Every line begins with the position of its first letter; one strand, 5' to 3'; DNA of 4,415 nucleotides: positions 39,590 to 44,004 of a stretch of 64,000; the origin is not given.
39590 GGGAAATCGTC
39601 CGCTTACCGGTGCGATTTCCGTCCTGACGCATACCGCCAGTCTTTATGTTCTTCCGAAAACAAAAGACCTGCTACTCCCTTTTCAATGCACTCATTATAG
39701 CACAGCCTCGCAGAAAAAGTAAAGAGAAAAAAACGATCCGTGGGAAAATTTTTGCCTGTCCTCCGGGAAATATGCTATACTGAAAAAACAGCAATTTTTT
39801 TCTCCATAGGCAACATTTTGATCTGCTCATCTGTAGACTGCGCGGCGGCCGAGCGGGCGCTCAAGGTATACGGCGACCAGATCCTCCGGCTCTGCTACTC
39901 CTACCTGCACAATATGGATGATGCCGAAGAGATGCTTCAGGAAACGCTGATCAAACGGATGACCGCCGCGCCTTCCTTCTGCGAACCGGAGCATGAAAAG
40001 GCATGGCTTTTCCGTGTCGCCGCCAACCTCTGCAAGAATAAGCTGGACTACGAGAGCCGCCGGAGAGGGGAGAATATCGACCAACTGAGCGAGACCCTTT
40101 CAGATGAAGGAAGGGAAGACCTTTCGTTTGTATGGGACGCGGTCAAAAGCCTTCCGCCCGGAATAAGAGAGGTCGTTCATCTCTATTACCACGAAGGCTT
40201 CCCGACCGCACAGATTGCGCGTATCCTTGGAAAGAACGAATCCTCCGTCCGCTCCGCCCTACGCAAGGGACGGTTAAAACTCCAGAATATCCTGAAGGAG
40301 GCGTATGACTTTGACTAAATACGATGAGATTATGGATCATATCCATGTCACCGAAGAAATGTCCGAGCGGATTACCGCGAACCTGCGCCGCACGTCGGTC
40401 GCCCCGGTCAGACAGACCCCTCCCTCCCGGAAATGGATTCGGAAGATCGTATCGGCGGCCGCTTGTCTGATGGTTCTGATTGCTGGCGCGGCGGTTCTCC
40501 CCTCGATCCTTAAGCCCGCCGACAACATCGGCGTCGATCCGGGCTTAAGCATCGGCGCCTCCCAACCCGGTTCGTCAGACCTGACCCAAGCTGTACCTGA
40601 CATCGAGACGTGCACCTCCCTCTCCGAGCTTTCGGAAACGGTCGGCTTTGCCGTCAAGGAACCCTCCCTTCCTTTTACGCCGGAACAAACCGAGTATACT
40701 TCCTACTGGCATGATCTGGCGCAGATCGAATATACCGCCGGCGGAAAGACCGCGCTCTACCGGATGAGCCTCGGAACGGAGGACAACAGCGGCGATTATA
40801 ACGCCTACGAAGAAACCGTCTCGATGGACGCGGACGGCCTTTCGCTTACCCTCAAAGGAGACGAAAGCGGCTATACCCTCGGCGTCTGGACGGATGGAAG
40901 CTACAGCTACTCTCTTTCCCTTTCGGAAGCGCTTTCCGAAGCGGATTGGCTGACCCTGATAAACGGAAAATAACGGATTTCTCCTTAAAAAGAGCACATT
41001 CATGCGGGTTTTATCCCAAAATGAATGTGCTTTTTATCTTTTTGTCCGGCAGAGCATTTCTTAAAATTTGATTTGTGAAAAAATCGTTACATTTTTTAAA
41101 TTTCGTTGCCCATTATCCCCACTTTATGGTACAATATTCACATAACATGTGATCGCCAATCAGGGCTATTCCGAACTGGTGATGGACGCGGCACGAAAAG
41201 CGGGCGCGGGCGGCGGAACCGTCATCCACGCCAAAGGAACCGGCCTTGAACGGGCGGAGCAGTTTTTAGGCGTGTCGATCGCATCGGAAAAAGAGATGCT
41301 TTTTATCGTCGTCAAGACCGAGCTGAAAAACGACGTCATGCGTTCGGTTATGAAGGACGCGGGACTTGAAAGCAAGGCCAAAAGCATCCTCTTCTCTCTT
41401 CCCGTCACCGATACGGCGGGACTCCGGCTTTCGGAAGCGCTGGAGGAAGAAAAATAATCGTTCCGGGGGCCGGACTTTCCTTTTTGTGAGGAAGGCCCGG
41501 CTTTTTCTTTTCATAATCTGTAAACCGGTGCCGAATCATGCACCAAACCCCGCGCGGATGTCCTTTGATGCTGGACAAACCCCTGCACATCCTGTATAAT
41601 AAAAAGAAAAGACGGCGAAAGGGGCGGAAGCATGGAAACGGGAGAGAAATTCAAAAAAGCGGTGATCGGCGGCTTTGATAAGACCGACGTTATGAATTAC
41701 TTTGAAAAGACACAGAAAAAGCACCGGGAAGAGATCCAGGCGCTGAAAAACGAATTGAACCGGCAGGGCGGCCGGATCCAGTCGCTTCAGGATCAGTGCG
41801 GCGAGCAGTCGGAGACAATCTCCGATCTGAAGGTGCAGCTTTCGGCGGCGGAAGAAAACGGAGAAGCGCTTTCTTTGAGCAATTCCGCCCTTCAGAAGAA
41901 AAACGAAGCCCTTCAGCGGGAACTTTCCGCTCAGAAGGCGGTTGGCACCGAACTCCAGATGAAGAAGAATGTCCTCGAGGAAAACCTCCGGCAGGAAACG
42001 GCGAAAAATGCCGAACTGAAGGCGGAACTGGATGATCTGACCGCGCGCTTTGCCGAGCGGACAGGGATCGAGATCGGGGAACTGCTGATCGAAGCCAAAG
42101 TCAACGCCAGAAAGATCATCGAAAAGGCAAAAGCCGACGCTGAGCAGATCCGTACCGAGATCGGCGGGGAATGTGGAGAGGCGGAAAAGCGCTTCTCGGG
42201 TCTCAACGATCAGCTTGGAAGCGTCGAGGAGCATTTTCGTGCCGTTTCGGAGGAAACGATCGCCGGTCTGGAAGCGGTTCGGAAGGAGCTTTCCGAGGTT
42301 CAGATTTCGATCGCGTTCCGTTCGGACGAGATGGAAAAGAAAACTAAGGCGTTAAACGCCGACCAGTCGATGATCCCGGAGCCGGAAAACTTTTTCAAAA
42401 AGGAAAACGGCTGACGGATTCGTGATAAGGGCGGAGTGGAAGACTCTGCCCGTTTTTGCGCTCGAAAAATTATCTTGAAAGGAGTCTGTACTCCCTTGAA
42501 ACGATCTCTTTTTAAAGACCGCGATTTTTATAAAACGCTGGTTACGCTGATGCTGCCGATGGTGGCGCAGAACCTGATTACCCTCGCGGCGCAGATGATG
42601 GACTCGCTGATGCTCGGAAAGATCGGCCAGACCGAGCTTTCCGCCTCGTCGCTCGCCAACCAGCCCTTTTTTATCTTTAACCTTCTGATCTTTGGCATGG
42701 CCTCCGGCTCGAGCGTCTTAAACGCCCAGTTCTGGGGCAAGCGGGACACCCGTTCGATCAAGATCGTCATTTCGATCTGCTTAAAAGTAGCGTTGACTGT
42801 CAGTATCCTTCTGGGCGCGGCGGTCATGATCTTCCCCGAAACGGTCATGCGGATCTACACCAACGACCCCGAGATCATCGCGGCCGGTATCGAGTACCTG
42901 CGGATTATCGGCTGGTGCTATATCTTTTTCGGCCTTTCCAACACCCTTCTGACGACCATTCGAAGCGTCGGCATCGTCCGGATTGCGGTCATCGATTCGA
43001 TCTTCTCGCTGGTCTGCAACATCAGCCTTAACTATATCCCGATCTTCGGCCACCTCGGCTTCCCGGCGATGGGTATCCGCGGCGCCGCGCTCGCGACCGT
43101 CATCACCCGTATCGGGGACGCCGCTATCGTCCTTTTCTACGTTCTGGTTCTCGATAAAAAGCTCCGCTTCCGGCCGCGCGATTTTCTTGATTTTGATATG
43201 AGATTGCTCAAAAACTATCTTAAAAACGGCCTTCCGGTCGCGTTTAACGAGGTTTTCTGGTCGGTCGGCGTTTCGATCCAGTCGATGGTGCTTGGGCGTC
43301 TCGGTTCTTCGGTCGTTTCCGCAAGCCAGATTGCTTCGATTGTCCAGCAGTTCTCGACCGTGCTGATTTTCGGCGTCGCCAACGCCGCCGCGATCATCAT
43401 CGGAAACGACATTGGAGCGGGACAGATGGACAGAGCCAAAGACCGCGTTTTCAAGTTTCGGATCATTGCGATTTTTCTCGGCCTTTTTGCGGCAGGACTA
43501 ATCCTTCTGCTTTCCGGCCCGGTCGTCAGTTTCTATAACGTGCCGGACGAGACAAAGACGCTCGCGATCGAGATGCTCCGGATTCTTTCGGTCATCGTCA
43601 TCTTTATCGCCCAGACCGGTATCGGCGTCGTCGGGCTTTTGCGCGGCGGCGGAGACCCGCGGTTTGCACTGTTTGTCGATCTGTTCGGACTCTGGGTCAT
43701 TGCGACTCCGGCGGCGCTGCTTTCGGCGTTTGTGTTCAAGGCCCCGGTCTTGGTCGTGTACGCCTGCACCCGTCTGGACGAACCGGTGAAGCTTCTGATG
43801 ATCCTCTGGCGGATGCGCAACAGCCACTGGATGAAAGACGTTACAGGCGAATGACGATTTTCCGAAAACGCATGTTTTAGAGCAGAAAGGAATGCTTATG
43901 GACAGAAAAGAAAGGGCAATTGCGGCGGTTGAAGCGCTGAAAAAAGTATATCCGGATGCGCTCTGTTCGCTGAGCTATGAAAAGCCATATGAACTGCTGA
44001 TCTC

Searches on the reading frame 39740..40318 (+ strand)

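Call 8: search_protein_families(library=pfam, proteins=[window:39740-40318:+])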
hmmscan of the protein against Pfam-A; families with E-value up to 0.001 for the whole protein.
window:39740-40318:+ (192 aa): 3 families
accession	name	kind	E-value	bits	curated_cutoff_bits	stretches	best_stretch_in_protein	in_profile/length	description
PF08281.18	Sigma70_r4_2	-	1.6e-11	44.1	25.7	1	132-181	5-54/54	Sigma-70, region 4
PF04542.20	Sigma70_r2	-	9.7e-11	41.8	24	1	44-107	5-70/71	Sigma-70 region 2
PF04545.22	Sigma70_r4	-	4.7e-09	36.1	24.1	1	135-182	2-49/50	Sigma-70, region 4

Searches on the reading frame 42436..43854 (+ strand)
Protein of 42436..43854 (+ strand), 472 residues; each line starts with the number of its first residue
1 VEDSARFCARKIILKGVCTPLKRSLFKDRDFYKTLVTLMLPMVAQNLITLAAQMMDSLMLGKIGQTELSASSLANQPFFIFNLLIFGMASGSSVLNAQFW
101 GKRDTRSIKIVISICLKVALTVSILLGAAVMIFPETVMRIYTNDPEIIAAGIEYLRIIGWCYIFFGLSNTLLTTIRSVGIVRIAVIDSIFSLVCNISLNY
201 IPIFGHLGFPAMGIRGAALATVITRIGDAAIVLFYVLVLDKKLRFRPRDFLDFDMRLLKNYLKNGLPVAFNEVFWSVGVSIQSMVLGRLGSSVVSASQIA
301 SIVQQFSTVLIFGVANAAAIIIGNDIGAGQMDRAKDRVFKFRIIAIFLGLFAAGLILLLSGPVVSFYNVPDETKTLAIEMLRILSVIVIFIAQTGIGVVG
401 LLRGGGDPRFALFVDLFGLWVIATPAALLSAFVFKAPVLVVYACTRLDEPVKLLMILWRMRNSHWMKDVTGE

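Call 76: search_protein_families(library=pfam, proteins=[window:42436-43854:+], max_evalue=0.00001)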
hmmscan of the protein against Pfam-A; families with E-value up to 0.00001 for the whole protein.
window:42436-43854:+ (472 aa): 1 family
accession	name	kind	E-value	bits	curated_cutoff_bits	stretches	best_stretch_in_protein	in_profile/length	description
PF01554.23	MatE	-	7.5e-51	172.5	24.9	2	41-201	1-161/161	MatE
